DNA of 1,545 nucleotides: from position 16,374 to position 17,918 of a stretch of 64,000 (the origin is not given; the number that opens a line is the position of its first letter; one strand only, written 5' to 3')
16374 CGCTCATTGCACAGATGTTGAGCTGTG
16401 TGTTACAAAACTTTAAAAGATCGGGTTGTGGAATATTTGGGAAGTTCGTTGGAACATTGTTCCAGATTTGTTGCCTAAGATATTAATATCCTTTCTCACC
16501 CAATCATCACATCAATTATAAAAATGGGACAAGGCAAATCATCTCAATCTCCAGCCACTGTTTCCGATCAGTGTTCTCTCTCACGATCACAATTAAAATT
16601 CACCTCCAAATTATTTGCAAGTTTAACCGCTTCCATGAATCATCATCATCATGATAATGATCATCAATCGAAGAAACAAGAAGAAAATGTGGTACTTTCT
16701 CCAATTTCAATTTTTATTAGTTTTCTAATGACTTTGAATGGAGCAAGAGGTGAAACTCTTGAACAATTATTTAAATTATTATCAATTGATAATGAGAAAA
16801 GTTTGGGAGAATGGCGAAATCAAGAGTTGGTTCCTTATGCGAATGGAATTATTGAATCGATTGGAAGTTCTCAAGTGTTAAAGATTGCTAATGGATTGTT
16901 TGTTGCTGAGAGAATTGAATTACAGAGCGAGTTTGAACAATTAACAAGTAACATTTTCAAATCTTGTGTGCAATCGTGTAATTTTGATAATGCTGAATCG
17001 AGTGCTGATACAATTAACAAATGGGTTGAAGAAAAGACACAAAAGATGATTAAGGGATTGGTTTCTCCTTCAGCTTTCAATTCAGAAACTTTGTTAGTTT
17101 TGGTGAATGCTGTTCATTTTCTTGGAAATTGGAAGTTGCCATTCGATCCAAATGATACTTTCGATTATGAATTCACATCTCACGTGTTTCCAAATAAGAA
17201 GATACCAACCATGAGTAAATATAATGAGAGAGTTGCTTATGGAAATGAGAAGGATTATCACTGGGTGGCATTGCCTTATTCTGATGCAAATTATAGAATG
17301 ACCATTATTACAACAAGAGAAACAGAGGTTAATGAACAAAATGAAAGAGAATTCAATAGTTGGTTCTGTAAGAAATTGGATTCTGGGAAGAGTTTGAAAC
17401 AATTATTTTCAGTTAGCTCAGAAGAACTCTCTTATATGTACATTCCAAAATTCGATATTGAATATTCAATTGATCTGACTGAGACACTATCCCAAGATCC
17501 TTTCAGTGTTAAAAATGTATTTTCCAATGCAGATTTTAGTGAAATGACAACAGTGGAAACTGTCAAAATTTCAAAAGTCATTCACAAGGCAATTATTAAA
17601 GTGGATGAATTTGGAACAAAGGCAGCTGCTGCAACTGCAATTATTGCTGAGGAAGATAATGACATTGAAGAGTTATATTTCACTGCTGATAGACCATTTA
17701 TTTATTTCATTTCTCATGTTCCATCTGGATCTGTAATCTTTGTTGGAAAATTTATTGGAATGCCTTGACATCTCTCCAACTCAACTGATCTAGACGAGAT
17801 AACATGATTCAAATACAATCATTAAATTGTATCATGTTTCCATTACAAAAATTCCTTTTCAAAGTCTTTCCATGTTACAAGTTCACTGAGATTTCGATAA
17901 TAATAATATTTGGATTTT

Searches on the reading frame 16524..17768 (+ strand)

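Call 77: search_protein_families(library=pfam, proteins=[window:16524-17768:+], max_evalue=0.001)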
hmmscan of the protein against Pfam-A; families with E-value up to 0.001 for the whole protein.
window:16524-17768:+ (414 aa): 1 family
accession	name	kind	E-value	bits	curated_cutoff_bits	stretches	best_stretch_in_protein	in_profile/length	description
PF00079.25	Serpin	-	4.1e-83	280.1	27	1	49-411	16-368/370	Serpin (serine protease inhibitor)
